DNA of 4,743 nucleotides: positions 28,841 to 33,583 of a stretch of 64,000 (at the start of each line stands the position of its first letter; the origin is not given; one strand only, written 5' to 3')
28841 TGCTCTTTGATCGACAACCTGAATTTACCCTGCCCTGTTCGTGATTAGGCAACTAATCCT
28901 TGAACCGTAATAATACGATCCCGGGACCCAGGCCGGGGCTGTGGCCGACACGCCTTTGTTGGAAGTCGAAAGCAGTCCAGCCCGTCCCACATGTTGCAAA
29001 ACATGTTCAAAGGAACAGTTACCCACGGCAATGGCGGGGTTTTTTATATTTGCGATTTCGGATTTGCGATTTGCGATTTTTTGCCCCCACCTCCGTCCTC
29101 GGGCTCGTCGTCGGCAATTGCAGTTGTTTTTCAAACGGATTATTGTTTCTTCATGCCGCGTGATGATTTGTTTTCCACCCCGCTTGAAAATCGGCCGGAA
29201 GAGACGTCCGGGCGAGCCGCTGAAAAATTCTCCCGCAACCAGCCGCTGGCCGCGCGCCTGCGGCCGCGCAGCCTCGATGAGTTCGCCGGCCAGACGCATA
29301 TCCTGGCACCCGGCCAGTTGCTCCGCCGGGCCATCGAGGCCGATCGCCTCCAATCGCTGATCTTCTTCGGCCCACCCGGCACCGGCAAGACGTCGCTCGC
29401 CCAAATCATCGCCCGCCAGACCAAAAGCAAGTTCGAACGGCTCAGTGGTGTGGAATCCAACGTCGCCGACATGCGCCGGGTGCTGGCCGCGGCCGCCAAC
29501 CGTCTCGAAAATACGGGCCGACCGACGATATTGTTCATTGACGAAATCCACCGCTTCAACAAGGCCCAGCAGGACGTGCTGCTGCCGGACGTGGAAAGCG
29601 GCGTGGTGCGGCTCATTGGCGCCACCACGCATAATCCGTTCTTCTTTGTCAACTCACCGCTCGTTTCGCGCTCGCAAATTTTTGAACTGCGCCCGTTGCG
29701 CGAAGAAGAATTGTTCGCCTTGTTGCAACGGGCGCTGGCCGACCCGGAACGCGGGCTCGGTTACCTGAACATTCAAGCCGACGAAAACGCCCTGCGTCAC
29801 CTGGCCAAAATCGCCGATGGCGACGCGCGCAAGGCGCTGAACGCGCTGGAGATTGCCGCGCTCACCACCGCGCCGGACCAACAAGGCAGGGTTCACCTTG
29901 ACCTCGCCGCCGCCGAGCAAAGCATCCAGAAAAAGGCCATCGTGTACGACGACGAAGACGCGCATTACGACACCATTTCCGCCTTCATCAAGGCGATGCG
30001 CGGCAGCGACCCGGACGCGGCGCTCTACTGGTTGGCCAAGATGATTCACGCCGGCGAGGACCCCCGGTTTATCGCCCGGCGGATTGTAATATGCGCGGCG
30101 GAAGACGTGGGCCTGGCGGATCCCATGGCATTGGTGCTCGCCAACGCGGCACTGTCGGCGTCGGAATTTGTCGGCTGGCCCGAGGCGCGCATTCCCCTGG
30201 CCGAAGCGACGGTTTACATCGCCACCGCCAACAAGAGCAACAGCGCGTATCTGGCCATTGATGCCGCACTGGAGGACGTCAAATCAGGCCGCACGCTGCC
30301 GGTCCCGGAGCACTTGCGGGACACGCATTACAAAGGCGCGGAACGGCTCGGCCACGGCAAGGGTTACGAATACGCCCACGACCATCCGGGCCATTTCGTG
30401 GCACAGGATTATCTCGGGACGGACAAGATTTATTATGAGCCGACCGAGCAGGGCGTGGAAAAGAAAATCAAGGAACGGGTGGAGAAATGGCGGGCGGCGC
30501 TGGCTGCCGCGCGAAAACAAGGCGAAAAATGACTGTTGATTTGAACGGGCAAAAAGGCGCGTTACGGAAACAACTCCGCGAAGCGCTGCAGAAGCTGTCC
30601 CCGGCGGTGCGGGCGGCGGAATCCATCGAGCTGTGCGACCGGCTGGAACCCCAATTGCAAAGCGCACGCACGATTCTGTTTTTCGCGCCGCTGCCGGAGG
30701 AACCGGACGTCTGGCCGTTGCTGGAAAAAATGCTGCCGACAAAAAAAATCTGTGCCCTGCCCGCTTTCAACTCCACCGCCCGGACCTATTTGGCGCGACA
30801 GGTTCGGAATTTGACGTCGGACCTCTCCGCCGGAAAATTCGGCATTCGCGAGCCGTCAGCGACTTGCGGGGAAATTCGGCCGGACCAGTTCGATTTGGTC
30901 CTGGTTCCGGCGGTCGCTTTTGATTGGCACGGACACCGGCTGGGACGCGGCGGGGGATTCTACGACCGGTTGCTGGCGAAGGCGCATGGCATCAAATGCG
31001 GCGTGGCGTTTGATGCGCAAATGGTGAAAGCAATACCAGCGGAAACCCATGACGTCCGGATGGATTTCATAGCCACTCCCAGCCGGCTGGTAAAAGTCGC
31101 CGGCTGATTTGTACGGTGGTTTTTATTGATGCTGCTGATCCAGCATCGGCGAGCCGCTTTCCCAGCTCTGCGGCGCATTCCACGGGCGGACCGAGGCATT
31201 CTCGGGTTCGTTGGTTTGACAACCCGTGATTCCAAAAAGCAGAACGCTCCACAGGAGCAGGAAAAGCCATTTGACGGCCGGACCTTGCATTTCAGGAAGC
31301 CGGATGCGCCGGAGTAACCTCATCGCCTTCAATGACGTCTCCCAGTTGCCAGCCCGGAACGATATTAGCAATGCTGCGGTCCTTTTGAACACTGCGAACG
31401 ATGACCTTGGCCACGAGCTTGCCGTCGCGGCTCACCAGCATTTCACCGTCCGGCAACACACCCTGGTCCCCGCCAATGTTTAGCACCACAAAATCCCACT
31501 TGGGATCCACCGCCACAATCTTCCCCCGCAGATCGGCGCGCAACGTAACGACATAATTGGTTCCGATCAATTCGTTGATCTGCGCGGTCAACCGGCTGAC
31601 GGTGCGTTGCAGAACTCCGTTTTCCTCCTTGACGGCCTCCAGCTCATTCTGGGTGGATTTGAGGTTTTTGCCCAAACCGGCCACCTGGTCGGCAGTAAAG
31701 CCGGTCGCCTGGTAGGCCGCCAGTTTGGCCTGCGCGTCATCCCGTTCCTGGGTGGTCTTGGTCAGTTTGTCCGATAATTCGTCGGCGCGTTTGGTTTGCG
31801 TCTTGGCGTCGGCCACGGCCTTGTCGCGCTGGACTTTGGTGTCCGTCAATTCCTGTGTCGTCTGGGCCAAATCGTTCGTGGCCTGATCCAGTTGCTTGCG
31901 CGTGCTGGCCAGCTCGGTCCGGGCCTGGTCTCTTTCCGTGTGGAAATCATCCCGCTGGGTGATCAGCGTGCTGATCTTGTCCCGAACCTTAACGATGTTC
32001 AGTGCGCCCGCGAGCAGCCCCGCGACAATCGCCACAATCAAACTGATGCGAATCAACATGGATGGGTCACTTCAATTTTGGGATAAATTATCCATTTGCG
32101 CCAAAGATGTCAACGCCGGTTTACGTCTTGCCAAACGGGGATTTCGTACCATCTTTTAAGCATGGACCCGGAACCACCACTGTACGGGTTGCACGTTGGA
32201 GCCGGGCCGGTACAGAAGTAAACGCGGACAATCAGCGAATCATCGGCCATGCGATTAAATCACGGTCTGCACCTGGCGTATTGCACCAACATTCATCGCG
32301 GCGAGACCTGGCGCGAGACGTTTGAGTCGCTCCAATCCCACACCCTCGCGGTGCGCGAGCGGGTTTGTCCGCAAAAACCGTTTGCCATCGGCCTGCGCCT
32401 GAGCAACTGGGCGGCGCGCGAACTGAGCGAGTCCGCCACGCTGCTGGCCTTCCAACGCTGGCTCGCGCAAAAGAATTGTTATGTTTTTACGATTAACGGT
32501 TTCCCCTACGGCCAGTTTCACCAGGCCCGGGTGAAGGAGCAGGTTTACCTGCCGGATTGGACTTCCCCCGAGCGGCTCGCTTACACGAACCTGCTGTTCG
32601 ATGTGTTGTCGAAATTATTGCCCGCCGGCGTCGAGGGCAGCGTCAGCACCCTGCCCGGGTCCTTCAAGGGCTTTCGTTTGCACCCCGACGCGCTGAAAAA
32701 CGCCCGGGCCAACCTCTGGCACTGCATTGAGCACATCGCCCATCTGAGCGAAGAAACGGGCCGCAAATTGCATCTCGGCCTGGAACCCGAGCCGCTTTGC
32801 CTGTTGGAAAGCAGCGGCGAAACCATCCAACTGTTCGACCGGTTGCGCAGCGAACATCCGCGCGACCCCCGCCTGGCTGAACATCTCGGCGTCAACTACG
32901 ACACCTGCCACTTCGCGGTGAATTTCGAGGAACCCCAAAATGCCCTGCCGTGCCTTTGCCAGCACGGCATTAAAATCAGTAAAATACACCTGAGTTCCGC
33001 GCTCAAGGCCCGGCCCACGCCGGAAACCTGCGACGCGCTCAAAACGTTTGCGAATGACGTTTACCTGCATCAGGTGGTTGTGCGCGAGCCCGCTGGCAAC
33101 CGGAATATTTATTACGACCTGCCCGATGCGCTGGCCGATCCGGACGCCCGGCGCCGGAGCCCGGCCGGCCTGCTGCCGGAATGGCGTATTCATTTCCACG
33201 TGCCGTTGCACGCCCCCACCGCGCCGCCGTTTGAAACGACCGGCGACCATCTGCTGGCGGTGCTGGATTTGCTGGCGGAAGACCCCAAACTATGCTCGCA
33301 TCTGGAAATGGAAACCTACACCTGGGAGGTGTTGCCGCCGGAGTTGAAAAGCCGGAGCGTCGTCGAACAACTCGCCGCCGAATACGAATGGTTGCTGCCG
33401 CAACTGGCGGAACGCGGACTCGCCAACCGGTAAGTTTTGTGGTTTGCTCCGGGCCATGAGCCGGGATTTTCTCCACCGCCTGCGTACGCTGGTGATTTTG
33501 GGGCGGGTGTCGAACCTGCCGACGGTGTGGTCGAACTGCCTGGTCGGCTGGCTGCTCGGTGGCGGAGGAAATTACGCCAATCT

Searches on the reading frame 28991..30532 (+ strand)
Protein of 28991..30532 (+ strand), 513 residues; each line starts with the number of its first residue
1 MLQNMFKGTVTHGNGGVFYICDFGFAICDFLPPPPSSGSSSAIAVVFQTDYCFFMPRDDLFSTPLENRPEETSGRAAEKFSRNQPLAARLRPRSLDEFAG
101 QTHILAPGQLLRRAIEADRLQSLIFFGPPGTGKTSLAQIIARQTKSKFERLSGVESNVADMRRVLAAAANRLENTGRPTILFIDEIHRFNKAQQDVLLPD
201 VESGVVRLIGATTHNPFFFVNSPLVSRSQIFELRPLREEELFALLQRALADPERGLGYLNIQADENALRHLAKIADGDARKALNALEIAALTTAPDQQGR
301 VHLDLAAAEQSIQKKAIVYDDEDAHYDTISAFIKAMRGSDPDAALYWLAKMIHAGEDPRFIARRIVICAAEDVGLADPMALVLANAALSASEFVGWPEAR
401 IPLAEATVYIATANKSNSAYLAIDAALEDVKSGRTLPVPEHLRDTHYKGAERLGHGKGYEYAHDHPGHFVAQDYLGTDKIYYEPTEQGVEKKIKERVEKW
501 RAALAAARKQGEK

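Call 8: search_protein_families(library=pfam, proteins=[window:28991-30532:+], max_evalue=0.001)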
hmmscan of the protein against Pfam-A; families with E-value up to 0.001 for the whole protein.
window:28991-30532:+ (513 aa): 13 families
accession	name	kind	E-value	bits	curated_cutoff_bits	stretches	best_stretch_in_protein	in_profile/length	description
PF12002.13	MgsA_C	-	5e-71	238.4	27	1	338-501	1-167/167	MgsA AAA+ ATPase C terminal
PF16193.11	AAA_assoc_2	-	3.8e-25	88.4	34.3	1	259-337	3-81/81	AAA C-terminal domain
PF05496.18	RuvB_N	-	2.3e-17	63.6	27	1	90-207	1-114/159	Holliday junction DNA helicase RuvB P-loop domain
PF00004.35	AAA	-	1.7e-16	61.3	21.2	1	123-230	1-125/131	ATPase family associated with various cellular activities (AAA)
PF13191.12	AAA_16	-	8.3e-08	33.3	32.6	0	151-197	108-152/167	AAA ATPase domain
PF07728.20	AAA_5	-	2.6e-06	27.9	22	1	123-201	2-90/139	AAA domain (dynein-related subfamily)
PF00158.32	Sigma54_activat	-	3.2e-05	24.1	20.2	0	179-215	95-131/168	Sigma-54 interaction domain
PF13173.12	AAA_14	-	4.8e-05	23.8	27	1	123-240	5-127/129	AAA domain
PF01078.27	Mg_chelatase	-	5.4e-05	23.1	20.3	0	121-141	23-43/207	Magnesium chelatase, subunit ChlI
PF07724.20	AAA_2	-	5.8e-05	23.6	27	1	120-207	3-105/166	AAA domain (Cdc48 subfamily)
PF13401.12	AAA_22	-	0.00016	22.4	27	0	121-145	6-30/130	AAA domain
PF14532.12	Sigma54_activ_2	-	0.00048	20.8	25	1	125-215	26-110/138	Sigma-54 interaction domain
PF20720.3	nSTAND3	-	0.00093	19.4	27.2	0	121-166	18-62/155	Novel STAND NTPase 3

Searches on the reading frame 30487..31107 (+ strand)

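Call 8: search_protein_families(library=pfam, proteins=[window:30487-31107:+], max_evalue=0.001)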
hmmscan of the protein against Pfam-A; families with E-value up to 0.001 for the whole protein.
window:30487-31107:+ (206 aa): 1 family
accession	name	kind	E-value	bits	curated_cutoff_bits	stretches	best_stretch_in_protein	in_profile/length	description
PF01812.26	5-FTHF_cyc-lig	-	8.6e-38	130.5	27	1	23-198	1-186/186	5-formyltetrahydrofolate cyclo-ligase family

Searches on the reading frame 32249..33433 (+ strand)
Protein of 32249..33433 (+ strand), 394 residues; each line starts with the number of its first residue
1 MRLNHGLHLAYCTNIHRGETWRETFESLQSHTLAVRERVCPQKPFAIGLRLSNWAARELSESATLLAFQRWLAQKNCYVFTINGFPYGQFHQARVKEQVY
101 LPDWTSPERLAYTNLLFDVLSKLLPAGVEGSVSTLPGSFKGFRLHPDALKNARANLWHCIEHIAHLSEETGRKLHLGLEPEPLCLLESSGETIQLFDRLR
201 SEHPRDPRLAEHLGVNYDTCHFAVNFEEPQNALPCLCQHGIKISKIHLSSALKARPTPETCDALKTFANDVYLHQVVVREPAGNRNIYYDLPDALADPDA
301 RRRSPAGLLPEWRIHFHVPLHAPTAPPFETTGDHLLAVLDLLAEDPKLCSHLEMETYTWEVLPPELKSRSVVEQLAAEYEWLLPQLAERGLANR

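Call 8: search_protein_families(library=pfam, proteins=[window:32249-33433:+], max_evalue=0.001)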
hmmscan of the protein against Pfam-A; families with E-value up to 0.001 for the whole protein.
window:32249-33433:+ (394 aa): 1 family
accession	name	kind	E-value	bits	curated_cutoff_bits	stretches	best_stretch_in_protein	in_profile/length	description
PF01261.30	AP_endonuc_2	-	0.00052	20.2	31.1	1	135-252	88-189/249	Xylose isomerase-like TIM barrel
